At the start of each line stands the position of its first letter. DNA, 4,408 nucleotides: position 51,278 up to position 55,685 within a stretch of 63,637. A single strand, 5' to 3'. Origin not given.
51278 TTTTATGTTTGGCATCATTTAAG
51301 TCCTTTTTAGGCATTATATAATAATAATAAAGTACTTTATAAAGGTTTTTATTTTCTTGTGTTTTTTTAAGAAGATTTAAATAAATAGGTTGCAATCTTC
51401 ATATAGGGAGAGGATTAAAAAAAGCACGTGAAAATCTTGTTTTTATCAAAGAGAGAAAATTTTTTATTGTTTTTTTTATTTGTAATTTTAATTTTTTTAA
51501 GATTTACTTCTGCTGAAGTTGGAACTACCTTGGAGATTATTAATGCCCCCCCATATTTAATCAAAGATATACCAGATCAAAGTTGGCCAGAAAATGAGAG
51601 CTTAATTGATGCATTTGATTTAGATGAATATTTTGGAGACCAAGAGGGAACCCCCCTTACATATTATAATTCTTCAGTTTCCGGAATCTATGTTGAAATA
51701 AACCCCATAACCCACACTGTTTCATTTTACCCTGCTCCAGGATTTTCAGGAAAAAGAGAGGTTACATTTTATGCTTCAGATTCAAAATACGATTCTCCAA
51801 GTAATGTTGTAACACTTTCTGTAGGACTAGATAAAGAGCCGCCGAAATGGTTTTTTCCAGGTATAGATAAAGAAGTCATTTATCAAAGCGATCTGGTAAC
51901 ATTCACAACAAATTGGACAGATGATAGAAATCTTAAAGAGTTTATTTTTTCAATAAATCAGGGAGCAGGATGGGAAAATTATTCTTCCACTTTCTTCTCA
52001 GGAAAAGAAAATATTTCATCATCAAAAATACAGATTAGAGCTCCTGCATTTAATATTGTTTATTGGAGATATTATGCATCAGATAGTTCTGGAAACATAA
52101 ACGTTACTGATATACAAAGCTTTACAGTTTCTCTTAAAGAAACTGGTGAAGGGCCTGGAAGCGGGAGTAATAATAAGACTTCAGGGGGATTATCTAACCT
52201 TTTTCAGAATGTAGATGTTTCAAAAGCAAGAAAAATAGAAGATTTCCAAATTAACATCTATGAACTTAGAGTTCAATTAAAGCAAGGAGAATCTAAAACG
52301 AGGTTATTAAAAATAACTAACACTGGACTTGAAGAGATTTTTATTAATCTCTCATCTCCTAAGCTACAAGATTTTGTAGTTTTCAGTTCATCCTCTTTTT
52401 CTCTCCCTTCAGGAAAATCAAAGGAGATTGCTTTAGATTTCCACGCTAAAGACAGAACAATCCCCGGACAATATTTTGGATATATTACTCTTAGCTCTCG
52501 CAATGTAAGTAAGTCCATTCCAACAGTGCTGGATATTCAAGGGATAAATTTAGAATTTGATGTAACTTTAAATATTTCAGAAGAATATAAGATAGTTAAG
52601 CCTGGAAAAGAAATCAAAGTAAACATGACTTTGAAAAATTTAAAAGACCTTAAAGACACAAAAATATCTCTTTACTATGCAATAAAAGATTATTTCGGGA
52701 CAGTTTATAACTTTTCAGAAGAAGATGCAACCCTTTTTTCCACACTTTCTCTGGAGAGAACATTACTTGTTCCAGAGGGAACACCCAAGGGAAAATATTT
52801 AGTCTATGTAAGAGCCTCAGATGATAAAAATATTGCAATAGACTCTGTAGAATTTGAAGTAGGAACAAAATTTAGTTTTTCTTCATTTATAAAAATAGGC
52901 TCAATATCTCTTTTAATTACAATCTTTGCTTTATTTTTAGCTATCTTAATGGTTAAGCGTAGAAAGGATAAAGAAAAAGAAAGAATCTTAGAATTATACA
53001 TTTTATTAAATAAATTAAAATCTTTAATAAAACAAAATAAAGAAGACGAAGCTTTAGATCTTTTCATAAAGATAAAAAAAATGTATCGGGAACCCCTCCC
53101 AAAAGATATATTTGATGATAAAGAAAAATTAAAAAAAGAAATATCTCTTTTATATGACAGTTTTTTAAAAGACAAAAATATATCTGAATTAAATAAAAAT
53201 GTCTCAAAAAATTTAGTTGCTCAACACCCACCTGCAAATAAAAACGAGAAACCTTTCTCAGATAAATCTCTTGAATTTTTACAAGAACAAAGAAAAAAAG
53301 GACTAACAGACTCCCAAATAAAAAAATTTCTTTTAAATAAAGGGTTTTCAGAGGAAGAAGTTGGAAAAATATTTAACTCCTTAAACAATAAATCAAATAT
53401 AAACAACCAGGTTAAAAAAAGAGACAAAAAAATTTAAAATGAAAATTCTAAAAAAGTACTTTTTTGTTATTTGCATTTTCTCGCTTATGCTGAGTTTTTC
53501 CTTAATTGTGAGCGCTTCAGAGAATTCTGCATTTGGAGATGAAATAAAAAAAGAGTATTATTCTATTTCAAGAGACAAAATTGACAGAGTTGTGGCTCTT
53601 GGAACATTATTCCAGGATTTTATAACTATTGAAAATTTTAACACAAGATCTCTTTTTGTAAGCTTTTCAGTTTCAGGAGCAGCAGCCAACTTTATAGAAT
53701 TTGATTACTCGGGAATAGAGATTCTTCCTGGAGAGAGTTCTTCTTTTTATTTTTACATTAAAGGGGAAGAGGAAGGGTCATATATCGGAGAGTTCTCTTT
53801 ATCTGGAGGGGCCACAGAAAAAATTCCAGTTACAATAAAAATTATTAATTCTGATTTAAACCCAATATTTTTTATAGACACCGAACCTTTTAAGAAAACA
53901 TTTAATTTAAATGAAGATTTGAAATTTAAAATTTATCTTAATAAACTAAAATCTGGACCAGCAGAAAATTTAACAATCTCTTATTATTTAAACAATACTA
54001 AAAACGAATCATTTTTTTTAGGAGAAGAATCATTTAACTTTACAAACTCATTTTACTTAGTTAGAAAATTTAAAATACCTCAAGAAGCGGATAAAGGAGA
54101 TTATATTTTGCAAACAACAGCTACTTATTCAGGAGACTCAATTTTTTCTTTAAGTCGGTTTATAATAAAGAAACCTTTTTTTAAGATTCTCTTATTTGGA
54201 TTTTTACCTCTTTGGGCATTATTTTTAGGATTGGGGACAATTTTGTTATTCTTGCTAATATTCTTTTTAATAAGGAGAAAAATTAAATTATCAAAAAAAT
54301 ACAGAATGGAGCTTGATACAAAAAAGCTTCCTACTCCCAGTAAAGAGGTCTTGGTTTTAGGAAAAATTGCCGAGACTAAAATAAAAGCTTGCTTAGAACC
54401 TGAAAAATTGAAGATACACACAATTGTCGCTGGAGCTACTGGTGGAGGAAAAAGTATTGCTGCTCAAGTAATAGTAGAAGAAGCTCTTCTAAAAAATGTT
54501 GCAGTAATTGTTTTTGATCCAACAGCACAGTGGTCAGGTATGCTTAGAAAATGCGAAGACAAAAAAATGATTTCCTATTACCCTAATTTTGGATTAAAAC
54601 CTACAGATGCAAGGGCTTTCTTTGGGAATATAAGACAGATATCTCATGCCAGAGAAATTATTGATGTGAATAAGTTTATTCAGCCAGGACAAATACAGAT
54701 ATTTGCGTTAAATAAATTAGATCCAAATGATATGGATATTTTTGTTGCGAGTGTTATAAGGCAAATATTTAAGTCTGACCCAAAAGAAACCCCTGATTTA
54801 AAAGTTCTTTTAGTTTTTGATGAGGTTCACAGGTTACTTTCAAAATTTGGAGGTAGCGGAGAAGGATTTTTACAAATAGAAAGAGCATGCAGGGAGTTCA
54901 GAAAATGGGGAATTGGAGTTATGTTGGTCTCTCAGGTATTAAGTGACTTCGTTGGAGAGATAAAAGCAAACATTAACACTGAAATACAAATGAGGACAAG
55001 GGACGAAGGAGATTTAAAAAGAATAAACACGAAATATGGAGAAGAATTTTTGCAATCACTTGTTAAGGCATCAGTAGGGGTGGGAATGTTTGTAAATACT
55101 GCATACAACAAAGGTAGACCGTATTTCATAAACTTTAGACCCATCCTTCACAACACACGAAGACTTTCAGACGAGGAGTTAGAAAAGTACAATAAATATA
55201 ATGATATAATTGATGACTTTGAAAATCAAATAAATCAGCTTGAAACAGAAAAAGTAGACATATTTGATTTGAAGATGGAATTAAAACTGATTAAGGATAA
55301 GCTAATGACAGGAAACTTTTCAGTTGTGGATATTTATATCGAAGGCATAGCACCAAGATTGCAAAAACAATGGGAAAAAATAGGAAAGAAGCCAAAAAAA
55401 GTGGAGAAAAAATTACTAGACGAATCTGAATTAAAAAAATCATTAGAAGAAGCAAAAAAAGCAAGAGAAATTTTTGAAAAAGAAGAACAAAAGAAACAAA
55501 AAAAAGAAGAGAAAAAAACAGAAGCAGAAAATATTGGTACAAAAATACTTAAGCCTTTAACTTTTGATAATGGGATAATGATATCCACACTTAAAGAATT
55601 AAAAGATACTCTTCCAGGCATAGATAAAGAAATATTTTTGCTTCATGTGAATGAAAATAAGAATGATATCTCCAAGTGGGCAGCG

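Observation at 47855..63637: An island of 16 kb or more of regulator-led operons for giant surface proteins built around a transmembrane HerA-type ATPase: candidate undescribed envelope/host-interaction apparatus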

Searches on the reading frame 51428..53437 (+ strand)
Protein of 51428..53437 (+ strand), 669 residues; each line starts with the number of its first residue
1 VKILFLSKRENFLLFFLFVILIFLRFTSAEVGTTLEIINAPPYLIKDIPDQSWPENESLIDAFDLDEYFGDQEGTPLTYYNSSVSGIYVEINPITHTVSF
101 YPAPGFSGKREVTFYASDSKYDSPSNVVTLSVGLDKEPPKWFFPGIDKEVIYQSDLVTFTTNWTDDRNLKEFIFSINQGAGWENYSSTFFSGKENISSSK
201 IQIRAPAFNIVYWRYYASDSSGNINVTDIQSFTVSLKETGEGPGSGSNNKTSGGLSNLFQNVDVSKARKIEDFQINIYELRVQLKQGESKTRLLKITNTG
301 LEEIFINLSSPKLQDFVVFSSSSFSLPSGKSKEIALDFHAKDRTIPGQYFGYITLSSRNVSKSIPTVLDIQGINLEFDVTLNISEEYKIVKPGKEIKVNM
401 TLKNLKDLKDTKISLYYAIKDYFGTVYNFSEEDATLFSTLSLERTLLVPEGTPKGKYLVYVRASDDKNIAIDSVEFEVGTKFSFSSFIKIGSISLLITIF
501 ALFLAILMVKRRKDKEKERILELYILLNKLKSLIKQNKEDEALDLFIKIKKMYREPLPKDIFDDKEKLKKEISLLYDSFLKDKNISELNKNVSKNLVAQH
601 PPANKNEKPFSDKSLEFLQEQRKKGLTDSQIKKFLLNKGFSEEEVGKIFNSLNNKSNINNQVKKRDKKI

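Call 5: search_protein_families(library=pfam, proteins=[window:51428-53437:+], max_evalue=0.1)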
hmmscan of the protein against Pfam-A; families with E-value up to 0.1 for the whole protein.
window:51428-53437:+ (669 aa): 6 families
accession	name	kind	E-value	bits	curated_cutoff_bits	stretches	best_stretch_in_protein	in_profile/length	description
PF15780.11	ASH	-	0.0027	18.3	27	0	286-339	21-75/98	Abnormal spindle-like microcephaly-assoc'd, ASPM-SPD-2-Hydin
PF22544.2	HYDIN_VesB_CFA65-like_Ig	-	0.0058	17.3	25.5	1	283-359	14-88/100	HYDIN/CFA65/VesB-like, Ig-like domain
PF17963.7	Big_9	-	0.015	16.6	23.6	1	70-130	28-88/89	Bacterial Ig domain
PF06280.18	fn3_5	-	0.029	15.5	27.6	0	316-361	56-104/112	Fn3-like domain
PF00615.24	RGS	-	0.088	13.6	23.9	0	529-638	14-112/117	Regulator of G protein signaling domain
PF22067.2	Cep192_D3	-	0.097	13.2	27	0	283-343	12-72/99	Cep192 domain 3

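Call 28: search_protein_families(library=ncbifam, proteins=[window:51428-53437:+], max_evalue=0.1)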
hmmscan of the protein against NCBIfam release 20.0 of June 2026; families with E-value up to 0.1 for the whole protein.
window:51428-53437:+ (669 aa): 2 families
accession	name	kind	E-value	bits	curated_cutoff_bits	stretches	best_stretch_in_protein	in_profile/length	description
NF033631.1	SLATT_5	subfamily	0.0018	17.8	60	1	492-555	62-125/180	SLATT domain-containing protein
NF012211.1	tand_rpt_95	domain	0.0028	17.6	90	1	68-132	18-84/98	tandem-95 repeat protein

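Call 29: search_protein_families(library=phrogs, proteins=[window:51428-53437:+], max_evalue=0.01)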
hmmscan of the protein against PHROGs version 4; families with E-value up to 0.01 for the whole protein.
window:51428-53437:+ (669 aa): 0 families

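Call 101: search_protein_families(library=padloc, proteins=[window:51428-53437:+], max_evalue=0.001)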
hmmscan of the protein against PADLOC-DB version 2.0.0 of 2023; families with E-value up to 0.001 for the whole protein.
window:51428-53437:+ (669 aa): 0 families

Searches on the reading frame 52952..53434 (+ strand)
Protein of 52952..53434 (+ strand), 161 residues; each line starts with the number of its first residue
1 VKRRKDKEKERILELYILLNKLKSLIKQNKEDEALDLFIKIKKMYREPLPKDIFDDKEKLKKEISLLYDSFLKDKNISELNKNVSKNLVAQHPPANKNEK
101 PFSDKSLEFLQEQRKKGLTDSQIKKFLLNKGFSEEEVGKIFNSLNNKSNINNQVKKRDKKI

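Call 79: search_protein_families(library=pfam, proteins=[window:52952-53434:+], max_evalue=1)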
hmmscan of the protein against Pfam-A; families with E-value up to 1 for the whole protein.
window:52952-53434:+ (161 aa): 5 families
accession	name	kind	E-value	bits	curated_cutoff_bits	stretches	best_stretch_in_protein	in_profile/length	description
PF00615.24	RGS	-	0.0087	16.9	23.9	1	19-130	12-112/117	Regulator of G protein signaling domain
PF06580.19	His_kinase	-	0.026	15.2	25.2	1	17-67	17-66/81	Histidine kinase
PF04695.18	Pex14_N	-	0.057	13.5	23.2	0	119-139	22-42/46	Pex14 N-terminal domain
PF21672.2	COMM_HN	-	0.12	13.4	23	0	58-126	5-61/103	COMMD2-7/10, HN domain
PF10244.14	MRP-L51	-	0.13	12.8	25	1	35-72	52-89/93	Mitochondrial ribosomal subunit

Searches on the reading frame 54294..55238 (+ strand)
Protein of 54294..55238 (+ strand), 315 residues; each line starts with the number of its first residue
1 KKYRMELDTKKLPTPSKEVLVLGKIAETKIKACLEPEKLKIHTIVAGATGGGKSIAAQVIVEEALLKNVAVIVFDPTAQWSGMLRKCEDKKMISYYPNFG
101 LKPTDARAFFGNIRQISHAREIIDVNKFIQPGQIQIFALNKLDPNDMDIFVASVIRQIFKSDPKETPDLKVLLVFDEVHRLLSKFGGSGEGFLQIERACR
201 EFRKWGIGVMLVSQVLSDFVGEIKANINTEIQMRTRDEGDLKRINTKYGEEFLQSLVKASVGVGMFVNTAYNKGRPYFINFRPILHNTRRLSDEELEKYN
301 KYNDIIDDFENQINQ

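Call 47: search_dna_similar(query=window:54294-55238:+, collection=phages, mode=protein, max_evalue=0.001, max_rows=15)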
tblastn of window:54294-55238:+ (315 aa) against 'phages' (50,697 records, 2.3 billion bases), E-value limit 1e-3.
No match.

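Call 48: search_dna_similar(query=window:54294-55238:+, collection=plasmids, mode=protein, max_evalue=0.001, max_rows=15)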
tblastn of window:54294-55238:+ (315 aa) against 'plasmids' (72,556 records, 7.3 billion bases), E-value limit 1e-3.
Records with a match: 39; places in all: 39; records where one place covers at least 80% of the query: 0.
Best place of each record, by identity: <60% 39.
By first word of the organism name: Klebsiella 28; Haladaptatus 2; Enterobacter 2; Citrobacter 2; Raoultella 2; Halomicrococcus 1; Methanocaldococcus 1; Erythrobacter 1.
By predicted mobility (MOB-suite, as given by PLSDB): conjugative 32; non-mobilizable 6; mobilizable 1.
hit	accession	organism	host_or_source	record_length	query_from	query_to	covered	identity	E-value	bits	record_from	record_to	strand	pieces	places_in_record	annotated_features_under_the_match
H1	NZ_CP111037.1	Haladaptatus caseinilyticus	cell culture,sediment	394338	45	281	75%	26.4%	1e-6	57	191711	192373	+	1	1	DUF87 domain-containing protein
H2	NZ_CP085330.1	Haladaptatus salinisoli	cell culture,saline soil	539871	45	281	75%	25.3%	8e-7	58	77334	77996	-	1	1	DUF87 domain-containing protein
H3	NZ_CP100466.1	Halomicrococcus gelatinilyticus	cell culture,sediment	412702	45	281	75%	24.9%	2e-5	54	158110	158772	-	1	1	DUF87 domain-containing protein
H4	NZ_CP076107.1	Klebsiella pneumoniae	patient,cell culture,sputum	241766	124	270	47%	27.3%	3e-4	50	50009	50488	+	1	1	ATP-binding protein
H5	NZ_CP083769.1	Klebsiella pneumoniae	Homo sapiens,throat swab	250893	124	270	47%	27.3%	3e-4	50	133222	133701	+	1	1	ATP-binding protein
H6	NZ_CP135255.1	Enterobacter chuandaensis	Homo sapiens,anal swab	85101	124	270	47%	27.3%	3e-4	50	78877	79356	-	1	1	ATP-binding protein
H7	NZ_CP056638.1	Citrobacter freundii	culture,Wastewater influent sample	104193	124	270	47%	27.3%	3e-4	50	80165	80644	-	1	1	ATP-binding protein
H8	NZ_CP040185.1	Raoultella planticola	Homosapiens,cerebrospinal fluid, ...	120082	124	270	47%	27.3%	3e-4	50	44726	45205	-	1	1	ATP-binding protein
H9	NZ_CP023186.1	Klebsiella michiganensis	patient,China: The First Affiliated ...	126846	124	270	47%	27.3%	3e-4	50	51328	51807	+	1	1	ATP-binding protein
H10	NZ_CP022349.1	Klebsiella michiganensis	Homo sapiens,feces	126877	124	270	47%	27.3%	3e-4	50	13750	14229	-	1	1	ATP-binding protein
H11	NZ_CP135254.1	Enterobacter chuandaensis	Homo sapiens,anal swab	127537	124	270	47%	27.3%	3e-4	50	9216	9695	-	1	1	ATP-binding protein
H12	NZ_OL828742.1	Klebsiella michiganensis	-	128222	124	270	47%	27.3%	3e-4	50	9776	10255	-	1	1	ATP-binding protein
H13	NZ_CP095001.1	Klebsiella michiganensis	female,catheter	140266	124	270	47%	27.3%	3e-4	50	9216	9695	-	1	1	ATP-binding protein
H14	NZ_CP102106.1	Klebsiella michiganensis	Blood,blood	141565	124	270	47%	27.3%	3e-4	50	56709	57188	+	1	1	ATP-binding protein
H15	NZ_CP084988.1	Klebsiella pneumoniae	Homo sapiens,blood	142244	124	270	47%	27.3%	3e-4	50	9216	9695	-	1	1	ATP-binding protein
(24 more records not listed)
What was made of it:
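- Only 25%-identity DUF87 hits in plasmids (calls 47, 48).
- Tried and rejected: Mobile-element or viral origin: no phage match and only 25%-identity DUF87 hits on haloarchaeal or enterobacterial plasmids (calls 47, 48).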

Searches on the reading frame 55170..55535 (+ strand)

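Call 79: search_protein_families(library=pfam, proteins=[window:55170-55535:+], max_evalue=1)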
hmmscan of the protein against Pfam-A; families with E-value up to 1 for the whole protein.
window:55170-55535:+ (122 aa): 1 family
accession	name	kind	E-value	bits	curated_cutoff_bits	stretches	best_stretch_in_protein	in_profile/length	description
PF14619.11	SnAC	-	0.071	14.1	27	1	63-115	2-45/72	Snf2-ATP coupling, chromatin remodelling complex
